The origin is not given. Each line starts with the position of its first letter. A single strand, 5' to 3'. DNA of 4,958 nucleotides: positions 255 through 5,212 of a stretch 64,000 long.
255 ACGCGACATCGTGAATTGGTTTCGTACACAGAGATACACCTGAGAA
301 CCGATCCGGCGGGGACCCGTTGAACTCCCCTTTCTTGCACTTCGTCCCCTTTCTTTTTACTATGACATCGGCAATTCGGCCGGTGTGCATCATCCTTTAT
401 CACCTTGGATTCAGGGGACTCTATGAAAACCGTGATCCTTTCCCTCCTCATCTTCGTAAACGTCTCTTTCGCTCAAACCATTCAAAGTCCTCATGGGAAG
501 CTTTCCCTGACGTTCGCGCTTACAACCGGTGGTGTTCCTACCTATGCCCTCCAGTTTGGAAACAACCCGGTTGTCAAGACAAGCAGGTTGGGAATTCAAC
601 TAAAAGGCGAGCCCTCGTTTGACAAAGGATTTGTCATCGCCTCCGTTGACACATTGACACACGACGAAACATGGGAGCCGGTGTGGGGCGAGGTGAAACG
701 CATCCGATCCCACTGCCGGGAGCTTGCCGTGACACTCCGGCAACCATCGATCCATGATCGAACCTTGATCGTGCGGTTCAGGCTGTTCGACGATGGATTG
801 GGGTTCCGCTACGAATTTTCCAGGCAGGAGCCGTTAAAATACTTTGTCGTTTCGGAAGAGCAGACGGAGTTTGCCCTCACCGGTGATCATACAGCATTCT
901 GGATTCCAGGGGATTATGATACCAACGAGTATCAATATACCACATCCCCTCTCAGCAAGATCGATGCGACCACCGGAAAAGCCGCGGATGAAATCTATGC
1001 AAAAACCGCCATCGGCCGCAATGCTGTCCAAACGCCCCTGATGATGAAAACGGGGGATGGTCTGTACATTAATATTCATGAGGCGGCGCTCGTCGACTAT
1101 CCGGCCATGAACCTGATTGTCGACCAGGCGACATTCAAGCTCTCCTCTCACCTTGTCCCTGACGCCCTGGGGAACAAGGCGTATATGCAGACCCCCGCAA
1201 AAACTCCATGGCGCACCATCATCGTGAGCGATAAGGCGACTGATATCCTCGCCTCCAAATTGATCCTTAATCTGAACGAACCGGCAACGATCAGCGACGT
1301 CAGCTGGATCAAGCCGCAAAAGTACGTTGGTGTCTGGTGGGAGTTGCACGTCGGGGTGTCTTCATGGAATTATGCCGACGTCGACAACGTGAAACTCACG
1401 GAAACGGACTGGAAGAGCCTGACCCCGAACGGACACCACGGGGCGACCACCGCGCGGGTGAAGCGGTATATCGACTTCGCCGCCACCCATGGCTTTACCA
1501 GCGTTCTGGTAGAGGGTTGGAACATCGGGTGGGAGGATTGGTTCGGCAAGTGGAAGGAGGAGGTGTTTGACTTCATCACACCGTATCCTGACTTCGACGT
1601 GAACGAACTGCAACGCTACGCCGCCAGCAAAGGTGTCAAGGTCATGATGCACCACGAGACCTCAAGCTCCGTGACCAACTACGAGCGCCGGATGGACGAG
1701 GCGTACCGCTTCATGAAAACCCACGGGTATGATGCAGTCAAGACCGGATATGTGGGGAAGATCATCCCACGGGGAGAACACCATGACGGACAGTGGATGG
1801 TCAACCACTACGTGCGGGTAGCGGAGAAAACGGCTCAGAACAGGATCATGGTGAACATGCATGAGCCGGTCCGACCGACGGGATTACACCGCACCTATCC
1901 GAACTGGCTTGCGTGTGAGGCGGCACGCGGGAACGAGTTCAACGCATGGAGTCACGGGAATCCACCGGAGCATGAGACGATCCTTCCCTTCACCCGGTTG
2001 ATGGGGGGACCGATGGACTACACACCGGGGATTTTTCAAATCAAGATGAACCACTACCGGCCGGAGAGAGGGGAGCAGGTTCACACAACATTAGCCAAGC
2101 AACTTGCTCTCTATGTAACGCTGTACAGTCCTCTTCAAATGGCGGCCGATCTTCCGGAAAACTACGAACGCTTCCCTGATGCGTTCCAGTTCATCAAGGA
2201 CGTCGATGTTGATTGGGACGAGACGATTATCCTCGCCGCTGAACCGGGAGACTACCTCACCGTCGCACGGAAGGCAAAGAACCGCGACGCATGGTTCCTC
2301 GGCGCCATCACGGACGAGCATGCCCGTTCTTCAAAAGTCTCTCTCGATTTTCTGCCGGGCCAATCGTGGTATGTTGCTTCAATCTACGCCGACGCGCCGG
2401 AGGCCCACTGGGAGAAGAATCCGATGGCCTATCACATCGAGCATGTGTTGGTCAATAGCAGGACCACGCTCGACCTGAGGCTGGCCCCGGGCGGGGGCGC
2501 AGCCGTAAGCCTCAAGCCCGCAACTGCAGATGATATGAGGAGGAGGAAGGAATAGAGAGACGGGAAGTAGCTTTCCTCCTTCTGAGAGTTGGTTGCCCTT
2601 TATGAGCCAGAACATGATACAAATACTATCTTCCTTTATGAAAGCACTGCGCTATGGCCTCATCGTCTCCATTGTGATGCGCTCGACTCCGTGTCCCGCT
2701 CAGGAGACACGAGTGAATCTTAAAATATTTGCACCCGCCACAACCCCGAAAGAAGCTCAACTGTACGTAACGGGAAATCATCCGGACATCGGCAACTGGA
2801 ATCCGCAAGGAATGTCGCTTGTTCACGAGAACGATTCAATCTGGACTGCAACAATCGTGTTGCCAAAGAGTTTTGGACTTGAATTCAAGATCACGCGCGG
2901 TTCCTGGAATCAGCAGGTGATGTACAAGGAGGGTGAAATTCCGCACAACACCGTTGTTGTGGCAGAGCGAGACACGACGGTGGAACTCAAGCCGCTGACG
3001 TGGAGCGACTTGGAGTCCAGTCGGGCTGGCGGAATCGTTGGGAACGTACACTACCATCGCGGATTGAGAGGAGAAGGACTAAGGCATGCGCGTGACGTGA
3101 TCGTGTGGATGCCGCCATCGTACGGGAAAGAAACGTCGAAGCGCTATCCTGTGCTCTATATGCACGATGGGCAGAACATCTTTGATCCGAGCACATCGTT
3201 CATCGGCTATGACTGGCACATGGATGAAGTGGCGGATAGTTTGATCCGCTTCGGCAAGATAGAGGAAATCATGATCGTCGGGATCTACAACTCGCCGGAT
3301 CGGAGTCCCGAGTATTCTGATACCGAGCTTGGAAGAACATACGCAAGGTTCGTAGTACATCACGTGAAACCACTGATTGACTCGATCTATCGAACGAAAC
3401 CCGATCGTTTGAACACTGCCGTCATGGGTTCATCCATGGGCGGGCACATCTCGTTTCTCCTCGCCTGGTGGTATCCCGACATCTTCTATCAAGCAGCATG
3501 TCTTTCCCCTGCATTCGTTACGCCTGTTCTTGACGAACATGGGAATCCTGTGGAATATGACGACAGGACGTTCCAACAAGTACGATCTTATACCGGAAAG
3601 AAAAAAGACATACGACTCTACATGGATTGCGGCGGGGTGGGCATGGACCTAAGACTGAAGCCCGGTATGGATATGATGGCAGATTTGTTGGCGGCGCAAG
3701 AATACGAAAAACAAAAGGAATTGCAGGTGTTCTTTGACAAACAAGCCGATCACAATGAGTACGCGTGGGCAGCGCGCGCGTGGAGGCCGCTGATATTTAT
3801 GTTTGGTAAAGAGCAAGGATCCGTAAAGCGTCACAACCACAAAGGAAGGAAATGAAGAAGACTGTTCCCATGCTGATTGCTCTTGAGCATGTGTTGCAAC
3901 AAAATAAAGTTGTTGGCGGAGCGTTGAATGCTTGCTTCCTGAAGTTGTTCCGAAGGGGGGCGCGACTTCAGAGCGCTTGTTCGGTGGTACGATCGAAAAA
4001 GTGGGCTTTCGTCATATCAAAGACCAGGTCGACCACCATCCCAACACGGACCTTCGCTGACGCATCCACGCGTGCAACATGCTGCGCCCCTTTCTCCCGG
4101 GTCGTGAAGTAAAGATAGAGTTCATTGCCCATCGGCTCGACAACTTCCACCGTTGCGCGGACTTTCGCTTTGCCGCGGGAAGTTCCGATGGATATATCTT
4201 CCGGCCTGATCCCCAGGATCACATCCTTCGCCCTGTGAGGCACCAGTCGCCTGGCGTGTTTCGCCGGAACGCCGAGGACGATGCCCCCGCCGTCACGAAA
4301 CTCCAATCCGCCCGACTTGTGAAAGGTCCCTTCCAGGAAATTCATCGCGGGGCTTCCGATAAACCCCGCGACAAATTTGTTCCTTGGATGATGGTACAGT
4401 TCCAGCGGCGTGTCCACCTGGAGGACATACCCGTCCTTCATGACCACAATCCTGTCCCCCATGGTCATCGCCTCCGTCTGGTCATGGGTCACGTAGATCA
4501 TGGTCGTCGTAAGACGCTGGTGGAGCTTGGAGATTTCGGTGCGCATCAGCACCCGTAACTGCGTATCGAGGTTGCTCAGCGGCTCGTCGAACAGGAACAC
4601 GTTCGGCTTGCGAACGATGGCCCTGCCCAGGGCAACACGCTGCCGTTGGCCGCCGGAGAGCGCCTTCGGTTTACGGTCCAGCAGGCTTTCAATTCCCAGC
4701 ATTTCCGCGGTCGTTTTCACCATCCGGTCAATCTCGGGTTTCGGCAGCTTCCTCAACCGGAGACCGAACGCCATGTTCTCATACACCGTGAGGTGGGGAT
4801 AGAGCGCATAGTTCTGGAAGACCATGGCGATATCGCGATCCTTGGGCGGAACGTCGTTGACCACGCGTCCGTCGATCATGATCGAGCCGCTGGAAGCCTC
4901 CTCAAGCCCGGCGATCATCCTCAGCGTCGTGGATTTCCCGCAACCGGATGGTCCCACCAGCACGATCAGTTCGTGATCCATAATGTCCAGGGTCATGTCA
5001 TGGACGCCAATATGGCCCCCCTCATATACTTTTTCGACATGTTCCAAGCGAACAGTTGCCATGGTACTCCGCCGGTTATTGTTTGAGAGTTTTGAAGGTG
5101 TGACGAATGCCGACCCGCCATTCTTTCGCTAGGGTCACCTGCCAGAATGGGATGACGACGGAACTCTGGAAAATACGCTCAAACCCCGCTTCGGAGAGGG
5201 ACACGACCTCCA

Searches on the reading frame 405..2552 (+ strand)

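Call 36: search_protein_families(library=pfam, proteins=[window:405-2552:+], max_evalue=0.00001)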
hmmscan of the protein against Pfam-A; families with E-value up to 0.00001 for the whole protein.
window:405-2552:+ (716 aa): 3 families
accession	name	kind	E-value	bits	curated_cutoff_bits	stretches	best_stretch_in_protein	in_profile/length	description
PF10566.15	Glyco_hydro_97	-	1.5e-108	362.9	32.5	1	298-600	1-274/275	Glycoside hydrolase 97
PF14508.12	GH97_N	-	6.1e-71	239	25.3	1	26-293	1-229/229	Glycosyl-hydrolase 97 N-terminal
PF14509.12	GH97_C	-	6.8e-29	100.4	25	1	603-704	1-97/97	Glycosyl-hydrolase 97 C-terminal, oligomerisation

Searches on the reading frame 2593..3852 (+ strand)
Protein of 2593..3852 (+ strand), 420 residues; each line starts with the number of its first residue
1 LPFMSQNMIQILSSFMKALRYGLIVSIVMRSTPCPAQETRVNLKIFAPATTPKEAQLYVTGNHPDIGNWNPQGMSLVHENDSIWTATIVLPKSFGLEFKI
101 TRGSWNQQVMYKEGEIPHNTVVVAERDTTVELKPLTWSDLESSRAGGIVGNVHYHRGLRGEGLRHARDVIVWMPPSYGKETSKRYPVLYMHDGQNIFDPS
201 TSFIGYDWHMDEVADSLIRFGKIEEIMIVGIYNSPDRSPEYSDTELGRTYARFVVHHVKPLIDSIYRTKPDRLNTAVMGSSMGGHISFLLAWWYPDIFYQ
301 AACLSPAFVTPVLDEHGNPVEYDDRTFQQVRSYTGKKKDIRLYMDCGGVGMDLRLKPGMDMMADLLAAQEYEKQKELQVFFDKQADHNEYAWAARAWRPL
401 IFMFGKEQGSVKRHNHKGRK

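Call 36: search_protein_families(library=pfam, proteins=[window:2593-3852:+], max_evalue=0.00001)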
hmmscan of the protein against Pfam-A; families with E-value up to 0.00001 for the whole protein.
window:2593-3852:+ (420 aa): 2 families
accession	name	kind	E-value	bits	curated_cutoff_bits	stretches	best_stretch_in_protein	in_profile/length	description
PF00756.26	Esterase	-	7e-25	88.7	22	1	163-393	4-241/251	Putative esterase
PF00686.25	CBM_20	-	1.3e-12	47.8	23.3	1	40-128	3-92/97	Starch binding domain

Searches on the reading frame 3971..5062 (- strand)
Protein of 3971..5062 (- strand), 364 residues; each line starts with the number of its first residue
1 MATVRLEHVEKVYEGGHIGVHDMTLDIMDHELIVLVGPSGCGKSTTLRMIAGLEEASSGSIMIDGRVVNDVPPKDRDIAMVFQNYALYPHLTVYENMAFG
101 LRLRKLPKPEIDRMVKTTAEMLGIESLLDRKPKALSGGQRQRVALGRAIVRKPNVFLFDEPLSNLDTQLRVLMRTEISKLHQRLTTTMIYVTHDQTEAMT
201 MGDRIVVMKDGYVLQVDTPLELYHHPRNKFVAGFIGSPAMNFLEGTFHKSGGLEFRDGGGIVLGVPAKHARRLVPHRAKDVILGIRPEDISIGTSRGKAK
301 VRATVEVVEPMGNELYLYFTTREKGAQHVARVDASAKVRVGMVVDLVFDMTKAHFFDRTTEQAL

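Call 36: search_protein_families(library=pfam, proteins=[window:3971-5062:-], max_evalue=0.00001)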
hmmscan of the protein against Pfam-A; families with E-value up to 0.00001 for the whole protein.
window:3971-5062:- (364 aa): 3 families
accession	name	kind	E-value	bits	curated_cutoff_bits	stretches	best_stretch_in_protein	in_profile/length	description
PF00005.33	ABC_tran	-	3.9e-34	118.6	25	1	21-162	2-136/137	ABC transporter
PF17912.7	OB_MalK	-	4.9e-14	53.4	27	1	236-290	1-53/53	MalK OB fold domain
PF08402.16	TOBE_2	-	2.9e-10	40.5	21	1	283-356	1-76/76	TOBE domain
